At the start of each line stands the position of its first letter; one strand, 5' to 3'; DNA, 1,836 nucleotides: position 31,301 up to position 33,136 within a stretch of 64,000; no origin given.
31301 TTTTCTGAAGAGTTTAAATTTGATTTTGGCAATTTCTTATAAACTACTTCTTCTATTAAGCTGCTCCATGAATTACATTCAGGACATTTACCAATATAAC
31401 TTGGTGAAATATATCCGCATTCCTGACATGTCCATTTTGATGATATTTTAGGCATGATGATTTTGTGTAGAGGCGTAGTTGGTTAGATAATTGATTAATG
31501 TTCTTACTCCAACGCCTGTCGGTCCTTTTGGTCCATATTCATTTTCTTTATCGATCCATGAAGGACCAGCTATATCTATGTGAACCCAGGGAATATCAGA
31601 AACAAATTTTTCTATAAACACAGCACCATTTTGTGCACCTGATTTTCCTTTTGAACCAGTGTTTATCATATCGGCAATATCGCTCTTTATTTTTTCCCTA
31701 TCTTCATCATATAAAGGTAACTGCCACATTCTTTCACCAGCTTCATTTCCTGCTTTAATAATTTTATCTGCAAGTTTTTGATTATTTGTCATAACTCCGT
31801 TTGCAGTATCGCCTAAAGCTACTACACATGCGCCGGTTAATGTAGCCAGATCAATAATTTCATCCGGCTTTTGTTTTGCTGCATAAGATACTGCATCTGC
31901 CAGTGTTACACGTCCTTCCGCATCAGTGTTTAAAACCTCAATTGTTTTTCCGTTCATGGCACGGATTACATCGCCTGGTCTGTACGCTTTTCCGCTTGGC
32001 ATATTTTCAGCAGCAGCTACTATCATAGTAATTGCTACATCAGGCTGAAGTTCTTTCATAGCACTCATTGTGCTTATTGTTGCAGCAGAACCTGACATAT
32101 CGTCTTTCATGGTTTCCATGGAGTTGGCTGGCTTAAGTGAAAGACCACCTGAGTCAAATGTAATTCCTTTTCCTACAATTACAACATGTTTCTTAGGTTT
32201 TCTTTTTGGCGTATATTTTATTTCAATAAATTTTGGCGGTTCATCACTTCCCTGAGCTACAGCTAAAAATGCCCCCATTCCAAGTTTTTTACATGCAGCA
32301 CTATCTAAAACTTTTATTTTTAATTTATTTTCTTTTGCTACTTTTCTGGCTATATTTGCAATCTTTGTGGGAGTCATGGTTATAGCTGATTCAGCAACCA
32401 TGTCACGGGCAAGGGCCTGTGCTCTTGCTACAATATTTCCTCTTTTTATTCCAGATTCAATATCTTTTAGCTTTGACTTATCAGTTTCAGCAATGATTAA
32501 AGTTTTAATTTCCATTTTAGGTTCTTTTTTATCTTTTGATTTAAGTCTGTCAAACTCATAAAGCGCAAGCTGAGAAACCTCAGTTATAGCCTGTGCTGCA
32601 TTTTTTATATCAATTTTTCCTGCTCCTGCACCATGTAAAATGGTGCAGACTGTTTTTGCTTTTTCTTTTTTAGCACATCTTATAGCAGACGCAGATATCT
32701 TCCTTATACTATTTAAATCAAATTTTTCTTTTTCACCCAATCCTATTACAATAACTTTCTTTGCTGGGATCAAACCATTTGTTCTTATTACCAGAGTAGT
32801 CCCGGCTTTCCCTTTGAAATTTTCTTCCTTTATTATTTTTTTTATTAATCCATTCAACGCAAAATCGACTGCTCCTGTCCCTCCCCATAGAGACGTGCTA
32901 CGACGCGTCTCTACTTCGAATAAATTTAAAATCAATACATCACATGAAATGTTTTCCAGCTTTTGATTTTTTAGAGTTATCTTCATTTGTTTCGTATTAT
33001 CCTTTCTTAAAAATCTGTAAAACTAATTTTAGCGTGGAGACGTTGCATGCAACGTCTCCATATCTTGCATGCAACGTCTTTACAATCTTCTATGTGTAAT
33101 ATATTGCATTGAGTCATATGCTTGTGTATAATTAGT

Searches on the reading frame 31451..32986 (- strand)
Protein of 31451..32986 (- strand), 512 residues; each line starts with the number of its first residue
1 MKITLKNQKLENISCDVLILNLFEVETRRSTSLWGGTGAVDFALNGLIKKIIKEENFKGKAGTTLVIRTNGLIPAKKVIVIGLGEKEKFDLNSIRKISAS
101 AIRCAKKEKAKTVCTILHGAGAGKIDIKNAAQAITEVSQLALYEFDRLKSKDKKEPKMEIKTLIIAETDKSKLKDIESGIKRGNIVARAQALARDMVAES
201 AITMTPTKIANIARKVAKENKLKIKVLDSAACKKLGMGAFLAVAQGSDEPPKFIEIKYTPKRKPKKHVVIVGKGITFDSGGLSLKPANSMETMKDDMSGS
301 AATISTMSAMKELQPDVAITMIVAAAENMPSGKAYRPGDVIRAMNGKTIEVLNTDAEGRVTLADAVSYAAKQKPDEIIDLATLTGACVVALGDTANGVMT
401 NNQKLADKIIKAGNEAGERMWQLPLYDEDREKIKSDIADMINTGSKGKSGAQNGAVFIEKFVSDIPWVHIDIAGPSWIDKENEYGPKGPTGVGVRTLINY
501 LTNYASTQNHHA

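Call 43: find_homologous_proteins(query=window:31451-32986:-, max_evalue=1e-100)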
Query window:31451-32986:- (512 aa): 3371 proteins with E <= 1e-100 among 8000 candidates; the best 120 are listed.
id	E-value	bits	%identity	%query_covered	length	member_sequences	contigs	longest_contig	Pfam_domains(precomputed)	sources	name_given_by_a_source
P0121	1.3e-295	999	91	98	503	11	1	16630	PF00883.27,PF02789.24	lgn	-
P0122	1.9e-286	968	88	98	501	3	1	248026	PF00883.27,PF02789.24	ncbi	-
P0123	3.0e-286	968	87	98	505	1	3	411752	PF00883.27,PF02789.24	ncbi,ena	-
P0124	1.2e-285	966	87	99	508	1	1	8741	PF00883.27,PF02789.24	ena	-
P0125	1.0e-278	943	86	99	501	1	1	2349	PF00883.27,PF02789.24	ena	-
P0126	1.2e-277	939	85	99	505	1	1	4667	PF00883.27,PF02789.24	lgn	-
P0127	1.2e-272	923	85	99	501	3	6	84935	PF00883.27,PF02789.24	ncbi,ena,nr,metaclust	ncbi:MAG: hypothetical protein A3B68_00040 [Candidatus Melainabacteria bacterium RIFCSPHIGHO2_02_FUL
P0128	3.9e-272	921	85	98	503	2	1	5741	PF00883.27,PF02789.24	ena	-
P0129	2.7e-270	915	84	99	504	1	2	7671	PF00883.27,PF02789.24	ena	-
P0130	9.1e-270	913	83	98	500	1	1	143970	PF00883.27,PF02789.24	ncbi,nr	ncbi:MAG: leucyl aminopeptidase [Candidatus Melainabacteria bacterium]|nr:leucyl aminopeptidase [Can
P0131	4.0e-269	911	83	99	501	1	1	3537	PF00883.27,PF02789.24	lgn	-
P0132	1.1e-267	906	82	98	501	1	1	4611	PF00883.27,PF02789.24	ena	-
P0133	1.4e-264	896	82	99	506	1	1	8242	PF00883.27,PF02789.24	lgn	-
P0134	6.3e-264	894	81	99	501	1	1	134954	PF00883.27,PF02789.24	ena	-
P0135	2.3e-263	892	81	98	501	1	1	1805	PF00883.27,PF02789.24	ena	-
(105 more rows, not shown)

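Call 45: find_encoding_contigs(protein=P0121, flank=10000, max_places=1)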
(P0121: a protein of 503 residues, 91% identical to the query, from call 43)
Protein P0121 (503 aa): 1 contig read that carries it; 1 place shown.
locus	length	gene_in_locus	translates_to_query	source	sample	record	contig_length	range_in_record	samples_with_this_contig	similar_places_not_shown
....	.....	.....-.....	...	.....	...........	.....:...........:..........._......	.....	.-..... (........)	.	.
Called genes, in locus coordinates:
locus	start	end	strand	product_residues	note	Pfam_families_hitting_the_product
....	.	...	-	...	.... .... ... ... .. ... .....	?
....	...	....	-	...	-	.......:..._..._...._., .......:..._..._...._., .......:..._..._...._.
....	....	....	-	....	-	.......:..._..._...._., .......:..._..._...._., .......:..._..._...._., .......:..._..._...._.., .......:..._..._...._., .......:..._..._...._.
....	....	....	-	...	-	-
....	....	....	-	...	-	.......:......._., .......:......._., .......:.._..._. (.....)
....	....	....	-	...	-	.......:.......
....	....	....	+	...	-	-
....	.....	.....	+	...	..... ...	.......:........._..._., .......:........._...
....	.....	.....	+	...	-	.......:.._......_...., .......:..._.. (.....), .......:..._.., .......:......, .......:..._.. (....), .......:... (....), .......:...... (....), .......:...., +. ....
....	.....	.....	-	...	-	-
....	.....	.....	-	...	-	-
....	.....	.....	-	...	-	?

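Call 46: find_encoding_contigs(protein=P0123, flank=10000, max_places=1)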
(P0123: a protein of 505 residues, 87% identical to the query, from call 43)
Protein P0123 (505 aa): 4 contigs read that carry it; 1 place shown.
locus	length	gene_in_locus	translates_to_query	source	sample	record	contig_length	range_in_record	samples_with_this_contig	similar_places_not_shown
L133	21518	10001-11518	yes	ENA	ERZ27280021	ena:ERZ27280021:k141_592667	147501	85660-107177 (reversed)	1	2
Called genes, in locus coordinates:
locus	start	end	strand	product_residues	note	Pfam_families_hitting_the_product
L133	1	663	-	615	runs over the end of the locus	PF04997:RNA_pol_Rpb1_1, PF00623:RNA_pol_Rpb1_2, PF04983:RNA_pol_Rpb1_3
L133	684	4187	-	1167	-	PF04563:RNA_pol_Rpb2_1, PF04561:RNA_pol_Rpb2_2, PF04565:RNA_pol_Rpb2_3, PF10385:RNA_pol_Rpb2_45, PF00562:RNA_pol_Rpb2_6, PF04560:RNA_pol_Rpb2_7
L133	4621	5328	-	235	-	-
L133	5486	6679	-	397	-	PF00089:Trypsin, PF13365:Trypsin_2, PF17820:PDZ_6 (faint), PF13180:PDZ_2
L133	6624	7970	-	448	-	PF03952:Enolase_N, PF00113:Enolase_C, PF13378:MR_MLE_C (weak)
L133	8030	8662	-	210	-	PF14681:UPRTase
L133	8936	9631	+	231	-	-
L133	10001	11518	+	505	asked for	PF02789:Peptidase_M17_N, PF00883:Peptidase_M17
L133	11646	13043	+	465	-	PF18073:Zn_ribbon_LapB, PF13481:AAA_25, PF06745:ATPase, PF08423:Rad51 (weak), PF13401:AAA_22, PF00004:AAA (weak), PF06745:ATPase (weak), PF13541:ChlI, +2 more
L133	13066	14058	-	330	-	-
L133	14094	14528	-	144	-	PF25917:BSH_RND (faint), PF00364:Biotin_lipoyl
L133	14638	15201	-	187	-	PF08207:EFP_N, PF01132:EFP, PF09285:Elong-fact-P_C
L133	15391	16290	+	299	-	PF08211:dCMP_cyt_deam_2 (faint), PF00383:dCMP_cyt_deam_1, PF14421:LmjF365940-deam (faint)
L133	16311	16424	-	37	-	-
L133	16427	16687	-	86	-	-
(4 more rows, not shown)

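Call 47: find_encoding_contigs(protein=P0122, flank=10000, max_places=1)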
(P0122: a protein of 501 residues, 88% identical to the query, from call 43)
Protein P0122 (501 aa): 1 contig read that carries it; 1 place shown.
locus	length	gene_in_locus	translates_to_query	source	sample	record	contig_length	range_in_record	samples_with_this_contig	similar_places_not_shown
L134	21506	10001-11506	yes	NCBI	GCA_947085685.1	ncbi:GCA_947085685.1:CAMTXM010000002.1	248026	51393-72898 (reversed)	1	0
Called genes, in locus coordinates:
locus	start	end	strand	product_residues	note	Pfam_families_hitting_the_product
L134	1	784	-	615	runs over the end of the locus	PF04997:RNA_pol_Rpb1_1, PF00623:RNA_pol_Rpb1_2, PF04983:RNA_pol_Rpb1_3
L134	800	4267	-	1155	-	PF04563:RNA_pol_Rpb2_1, PF04561:RNA_pol_Rpb2_2, PF04565:RNA_pol_Rpb2_3, PF10385:RNA_pol_Rpb2_45, PF00562:RNA_pol_Rpb2_6, PF04560:RNA_pol_Rpb2_7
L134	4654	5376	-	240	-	-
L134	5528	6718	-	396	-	PF00089:Trypsin, PF13365:Trypsin_2, PF17820:PDZ_6 (faint), PF13180:PDZ_2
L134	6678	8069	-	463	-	PF03952:Enolase_N, PF00113:Enolase_C, PF13378:MR_MLE_C (faint)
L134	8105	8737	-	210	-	PF14681:UPRTase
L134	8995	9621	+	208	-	-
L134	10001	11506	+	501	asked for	PF02789:Peptidase_M17_N, PF00883:Peptidase_M17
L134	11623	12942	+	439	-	PF18073:Zn_ribbon_LapB (weak), PF00154:RecA_N (weak), PF13481:AAA_25, PF03796:DnaB_C (weak), PF06745:ATPase, PF13401:AAA_22 (weak), PF06745:ATPase (weak), PF13541:ChlI, +3 more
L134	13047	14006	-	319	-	-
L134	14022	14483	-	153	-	PF25984:BSH_YknX (faint), PF25917:BSH_RND (faint), PF00364:Biotin_lipoyl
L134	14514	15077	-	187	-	PF08207:EFP_N, PF01132:EFP, PF09285:Elong-fact-P_C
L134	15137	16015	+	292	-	PF00383:dCMP_cyt_deam_1, PF14421:LmjF365940-deam (faint), PF08211:dCMP_cyt_deam_2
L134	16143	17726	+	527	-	PF05362:Lon_C, PF13541:ChlI, PF00158:Sigma54_activat (faint), PF01078:Mg_chelatase, PF00493:MCM, PF07728:AAA_5 (faint), PF13335:Mg_chelatase_C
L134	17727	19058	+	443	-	PF01547:SBP_bac_1, PF13416:SBP_bac_8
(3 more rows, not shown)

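Call 48: find_encoding_contigs(protein=P0127, flank=10000, max_places=1)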
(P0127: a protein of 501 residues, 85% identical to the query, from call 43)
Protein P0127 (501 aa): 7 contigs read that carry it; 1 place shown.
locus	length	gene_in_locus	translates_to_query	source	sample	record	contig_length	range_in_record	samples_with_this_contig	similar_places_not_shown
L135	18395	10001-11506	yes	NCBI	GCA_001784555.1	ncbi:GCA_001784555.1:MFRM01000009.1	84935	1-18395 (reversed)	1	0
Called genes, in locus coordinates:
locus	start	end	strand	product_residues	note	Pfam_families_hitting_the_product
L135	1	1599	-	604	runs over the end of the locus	PF04997:RNA_pol_Rpb1_1, PF00623:RNA_pol_Rpb1_2, PF04983:RNA_pol_Rpb1_3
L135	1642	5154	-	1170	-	PF04563:RNA_pol_Rpb2_1, PF04561:RNA_pol_Rpb2_2, PF04565:RNA_pol_Rpb2_3, PF10385:RNA_pol_Rpb2_45, PF00562:RNA_pol_Rpb2_6, PF04560:RNA_pol_Rpb2_7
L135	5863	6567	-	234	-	-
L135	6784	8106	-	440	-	PF03952:Enolase_N, PF00113:Enolase_C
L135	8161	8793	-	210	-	PF14681:UPRTase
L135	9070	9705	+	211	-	-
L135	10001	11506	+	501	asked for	PF02789:Peptidase_M17_N, PF00883:Peptidase_M17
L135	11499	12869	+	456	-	PF18073:Zn_ribbon_LapB, PF13481:AAA_25, PF03796:DnaB_C (weak), PF06745:ATPase, PF13191:AAA_16 (weak), PF13401:AAA_22, PF00004:AAA, PF13541:ChlI, +3 more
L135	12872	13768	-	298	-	-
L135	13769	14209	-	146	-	PF25917:BSH_RND (faint), PF00364:Biotin_lipoyl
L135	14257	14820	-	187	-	PF08207:EFP_N, PF01132:EFP, PF09285:Elong-fact-P_C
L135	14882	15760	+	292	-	PF08211:dCMP_cyt_deam_2 (faint), PF00383:dCMP_cyt_deam_1, PF14421:LmjF365940-deam (faint)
